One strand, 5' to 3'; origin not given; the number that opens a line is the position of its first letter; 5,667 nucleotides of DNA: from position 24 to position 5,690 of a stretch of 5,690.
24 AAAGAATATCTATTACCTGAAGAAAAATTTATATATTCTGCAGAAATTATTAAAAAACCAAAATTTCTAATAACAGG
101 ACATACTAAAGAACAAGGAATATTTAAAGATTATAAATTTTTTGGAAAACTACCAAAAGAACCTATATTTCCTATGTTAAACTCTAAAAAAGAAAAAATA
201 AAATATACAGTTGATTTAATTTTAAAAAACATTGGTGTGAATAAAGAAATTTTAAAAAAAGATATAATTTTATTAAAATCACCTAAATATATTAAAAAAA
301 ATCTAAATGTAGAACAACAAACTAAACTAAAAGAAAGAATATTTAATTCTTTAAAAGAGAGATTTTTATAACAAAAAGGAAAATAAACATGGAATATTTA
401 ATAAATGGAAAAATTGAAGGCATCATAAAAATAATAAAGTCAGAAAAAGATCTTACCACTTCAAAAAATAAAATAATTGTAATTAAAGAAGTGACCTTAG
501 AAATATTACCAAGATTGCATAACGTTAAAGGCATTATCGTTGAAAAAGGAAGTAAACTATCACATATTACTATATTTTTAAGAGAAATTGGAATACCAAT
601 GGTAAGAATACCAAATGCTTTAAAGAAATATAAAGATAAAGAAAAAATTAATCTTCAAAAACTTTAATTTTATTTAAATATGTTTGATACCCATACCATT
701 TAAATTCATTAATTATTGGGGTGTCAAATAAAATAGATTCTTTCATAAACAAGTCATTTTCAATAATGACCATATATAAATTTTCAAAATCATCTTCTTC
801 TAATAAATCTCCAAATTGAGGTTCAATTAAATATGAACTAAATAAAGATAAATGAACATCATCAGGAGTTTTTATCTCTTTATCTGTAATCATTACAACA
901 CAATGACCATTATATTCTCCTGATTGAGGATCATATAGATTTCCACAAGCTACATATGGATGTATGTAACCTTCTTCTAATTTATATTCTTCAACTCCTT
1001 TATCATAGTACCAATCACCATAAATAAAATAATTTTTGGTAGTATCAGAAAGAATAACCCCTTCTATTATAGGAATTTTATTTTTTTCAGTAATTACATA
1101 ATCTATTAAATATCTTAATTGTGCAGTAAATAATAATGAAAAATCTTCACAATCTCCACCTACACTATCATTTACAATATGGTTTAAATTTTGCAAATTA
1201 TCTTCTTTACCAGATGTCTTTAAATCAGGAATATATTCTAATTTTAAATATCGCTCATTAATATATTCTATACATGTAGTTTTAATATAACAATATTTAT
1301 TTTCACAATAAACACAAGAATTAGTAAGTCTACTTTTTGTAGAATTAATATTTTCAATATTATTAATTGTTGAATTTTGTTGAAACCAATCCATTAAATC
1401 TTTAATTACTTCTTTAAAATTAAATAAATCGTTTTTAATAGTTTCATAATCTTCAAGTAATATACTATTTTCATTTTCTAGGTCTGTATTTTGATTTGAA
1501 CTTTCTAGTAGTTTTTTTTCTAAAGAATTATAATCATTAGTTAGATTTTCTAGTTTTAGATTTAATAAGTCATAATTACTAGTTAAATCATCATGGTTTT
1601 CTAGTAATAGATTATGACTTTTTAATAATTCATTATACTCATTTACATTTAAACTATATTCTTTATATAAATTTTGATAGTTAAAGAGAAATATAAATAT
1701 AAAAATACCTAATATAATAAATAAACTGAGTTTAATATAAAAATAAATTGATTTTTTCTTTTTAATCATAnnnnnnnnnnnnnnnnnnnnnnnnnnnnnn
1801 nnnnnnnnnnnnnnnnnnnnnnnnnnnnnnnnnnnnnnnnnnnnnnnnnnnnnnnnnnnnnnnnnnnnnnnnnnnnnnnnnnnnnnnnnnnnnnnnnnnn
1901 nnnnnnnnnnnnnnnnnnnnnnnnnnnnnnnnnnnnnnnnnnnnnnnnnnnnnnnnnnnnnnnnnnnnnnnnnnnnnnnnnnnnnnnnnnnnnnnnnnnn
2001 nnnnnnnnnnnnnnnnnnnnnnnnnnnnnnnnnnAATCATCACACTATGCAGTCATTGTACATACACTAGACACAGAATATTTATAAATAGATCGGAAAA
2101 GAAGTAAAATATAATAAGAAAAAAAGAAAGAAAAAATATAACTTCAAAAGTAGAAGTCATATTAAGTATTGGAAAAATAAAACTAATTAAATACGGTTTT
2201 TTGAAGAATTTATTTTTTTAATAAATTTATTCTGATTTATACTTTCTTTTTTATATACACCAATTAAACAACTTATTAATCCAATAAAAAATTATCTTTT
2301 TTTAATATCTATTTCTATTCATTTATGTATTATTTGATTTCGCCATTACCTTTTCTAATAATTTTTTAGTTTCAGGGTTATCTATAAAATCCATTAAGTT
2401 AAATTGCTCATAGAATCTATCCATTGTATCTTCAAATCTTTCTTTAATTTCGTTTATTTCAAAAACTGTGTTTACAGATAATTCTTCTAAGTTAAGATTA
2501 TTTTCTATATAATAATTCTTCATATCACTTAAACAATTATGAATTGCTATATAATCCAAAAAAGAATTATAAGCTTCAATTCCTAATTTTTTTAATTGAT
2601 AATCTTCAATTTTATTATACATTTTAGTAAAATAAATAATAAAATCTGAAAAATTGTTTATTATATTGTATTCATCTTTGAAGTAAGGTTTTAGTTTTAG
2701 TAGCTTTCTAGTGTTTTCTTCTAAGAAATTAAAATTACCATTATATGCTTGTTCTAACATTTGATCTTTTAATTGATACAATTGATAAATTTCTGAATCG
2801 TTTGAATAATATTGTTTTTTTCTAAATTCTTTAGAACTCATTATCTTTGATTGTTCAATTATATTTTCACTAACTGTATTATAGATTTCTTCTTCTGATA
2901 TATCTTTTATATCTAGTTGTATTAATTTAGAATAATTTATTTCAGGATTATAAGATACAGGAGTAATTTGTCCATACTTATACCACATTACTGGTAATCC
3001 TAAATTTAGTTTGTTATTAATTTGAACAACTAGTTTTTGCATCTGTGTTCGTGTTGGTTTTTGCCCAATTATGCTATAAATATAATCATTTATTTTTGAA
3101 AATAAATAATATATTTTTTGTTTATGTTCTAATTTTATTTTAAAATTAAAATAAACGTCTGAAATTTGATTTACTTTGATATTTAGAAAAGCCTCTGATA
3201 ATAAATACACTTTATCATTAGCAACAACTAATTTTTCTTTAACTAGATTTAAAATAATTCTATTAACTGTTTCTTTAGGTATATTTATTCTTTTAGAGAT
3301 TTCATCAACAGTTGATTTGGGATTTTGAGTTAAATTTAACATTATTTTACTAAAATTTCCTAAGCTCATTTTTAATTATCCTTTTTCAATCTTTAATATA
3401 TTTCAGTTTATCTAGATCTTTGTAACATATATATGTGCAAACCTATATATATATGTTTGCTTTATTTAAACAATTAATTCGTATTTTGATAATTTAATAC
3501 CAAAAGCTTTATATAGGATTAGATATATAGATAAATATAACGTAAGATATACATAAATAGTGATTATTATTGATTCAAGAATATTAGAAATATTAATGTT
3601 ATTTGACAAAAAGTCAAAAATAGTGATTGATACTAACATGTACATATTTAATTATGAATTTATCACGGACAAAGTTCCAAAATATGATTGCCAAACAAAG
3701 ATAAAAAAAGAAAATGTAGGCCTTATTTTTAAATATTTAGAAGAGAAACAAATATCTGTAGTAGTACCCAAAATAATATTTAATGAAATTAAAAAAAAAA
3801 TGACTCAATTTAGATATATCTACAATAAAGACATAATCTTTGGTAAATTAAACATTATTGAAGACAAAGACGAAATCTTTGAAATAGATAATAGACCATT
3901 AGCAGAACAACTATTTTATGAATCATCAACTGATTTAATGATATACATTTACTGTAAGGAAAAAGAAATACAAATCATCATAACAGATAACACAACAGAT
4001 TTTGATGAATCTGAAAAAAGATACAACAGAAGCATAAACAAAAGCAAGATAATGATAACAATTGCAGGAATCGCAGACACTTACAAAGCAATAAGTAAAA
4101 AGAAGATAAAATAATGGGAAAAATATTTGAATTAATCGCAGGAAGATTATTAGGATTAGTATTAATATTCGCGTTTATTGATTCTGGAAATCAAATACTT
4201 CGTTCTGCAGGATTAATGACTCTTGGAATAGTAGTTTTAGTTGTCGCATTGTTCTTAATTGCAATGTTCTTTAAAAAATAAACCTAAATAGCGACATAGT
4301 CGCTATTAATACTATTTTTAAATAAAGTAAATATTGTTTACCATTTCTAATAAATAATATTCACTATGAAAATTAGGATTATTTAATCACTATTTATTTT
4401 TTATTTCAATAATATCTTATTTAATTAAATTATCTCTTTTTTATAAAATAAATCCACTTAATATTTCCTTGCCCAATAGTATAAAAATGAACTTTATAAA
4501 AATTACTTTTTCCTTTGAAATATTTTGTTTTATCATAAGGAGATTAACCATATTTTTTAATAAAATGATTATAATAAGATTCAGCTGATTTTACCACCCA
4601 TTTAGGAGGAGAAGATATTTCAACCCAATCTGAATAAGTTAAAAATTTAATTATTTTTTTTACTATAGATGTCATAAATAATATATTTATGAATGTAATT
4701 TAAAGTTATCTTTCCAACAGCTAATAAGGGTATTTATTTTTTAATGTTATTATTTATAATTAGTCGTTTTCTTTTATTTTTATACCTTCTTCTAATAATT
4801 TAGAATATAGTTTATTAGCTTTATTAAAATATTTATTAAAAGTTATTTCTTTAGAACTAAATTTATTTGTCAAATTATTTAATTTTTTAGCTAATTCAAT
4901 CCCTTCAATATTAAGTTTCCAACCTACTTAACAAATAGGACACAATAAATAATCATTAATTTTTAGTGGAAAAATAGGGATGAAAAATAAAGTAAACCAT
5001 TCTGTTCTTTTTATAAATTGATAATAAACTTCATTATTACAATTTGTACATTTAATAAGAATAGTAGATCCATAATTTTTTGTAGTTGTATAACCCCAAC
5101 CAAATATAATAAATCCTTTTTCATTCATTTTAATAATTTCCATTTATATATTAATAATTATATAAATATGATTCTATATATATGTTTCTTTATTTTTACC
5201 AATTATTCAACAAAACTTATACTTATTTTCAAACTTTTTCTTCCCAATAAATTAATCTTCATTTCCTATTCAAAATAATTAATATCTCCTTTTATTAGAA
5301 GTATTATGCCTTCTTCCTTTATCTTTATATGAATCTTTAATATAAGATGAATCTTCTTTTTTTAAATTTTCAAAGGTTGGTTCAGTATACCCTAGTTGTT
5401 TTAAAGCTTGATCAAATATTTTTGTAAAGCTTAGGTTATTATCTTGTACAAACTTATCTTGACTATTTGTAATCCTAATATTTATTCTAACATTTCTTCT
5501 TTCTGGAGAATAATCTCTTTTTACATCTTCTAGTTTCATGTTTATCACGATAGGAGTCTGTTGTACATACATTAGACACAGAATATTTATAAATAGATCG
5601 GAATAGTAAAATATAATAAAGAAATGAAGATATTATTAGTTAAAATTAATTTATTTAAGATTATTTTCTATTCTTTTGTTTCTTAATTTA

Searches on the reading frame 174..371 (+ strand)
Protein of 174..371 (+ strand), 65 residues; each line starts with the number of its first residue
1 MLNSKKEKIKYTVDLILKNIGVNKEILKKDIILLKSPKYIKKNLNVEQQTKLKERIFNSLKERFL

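Call 3: search_protein_families(library=pfam, proteins=[window:174-371:+], max_evalue=1)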
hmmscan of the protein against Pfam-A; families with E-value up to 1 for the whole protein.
window:174-371:+ (65 aa): 0 families

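Call 4: search_protein_families(library=phrogs, proteins=[window:174-371:+], max_evalue=1)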
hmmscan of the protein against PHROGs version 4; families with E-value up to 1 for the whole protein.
window:174-371:+ (65 aa): 2 families
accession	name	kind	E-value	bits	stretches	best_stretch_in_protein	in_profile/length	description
phrog_7869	-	unknown function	0.068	14.3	1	37-62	28-53/59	-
phrog_36770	-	unknown function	0.21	13.1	1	3-22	21-41/99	-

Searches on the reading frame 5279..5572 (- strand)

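Call 3: search_protein_families(library=pfam, proteins=[window:5279-5572:-], max_evalue=1)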
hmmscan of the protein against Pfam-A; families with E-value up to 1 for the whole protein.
window:5279-5572:- (97 aa): 2 families
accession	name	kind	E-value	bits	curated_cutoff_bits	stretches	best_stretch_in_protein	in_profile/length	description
PF23010.2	RA_3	-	0.025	15.3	27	1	17-78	29-89/94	PHLPP protein RA domain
PF16534.11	ULD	-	0.12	13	27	1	33-65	29-62/109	Ubiquitin-like oligomerisation domain of SATB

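Call 4: search_protein_families(library=phrogs, proteins=[window:5279-5572:-], max_evalue=1)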
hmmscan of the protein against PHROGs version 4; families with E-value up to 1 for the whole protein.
window:5279-5572:- (97 aa): 3 families
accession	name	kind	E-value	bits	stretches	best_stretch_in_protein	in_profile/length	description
phrog_497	-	moron, auxiliary metabolic gene and host takeover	0.0037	17.7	1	25-81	100-161/342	toxin-antitoxin system HicB-like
phrog_2626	-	unknown function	0.054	14.8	0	2-36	11-35/59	-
phrog_38878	-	unknown function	0.42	11.4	1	71-92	98-119/214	-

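Call 5: search_protein_families(library=ncbifam, proteins=[window:5279-5572:-], max_evalue=1)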
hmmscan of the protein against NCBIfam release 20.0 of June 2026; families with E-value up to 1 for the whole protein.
window:5279-5572:- (97 aa): 0 families

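Call 6: search_protein_families(library=padloc, proteins=[window:5279-5572:-], max_evalue=1)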
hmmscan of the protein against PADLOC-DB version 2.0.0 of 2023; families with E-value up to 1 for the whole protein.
window:5279-5572:- (97 aa): 0 families
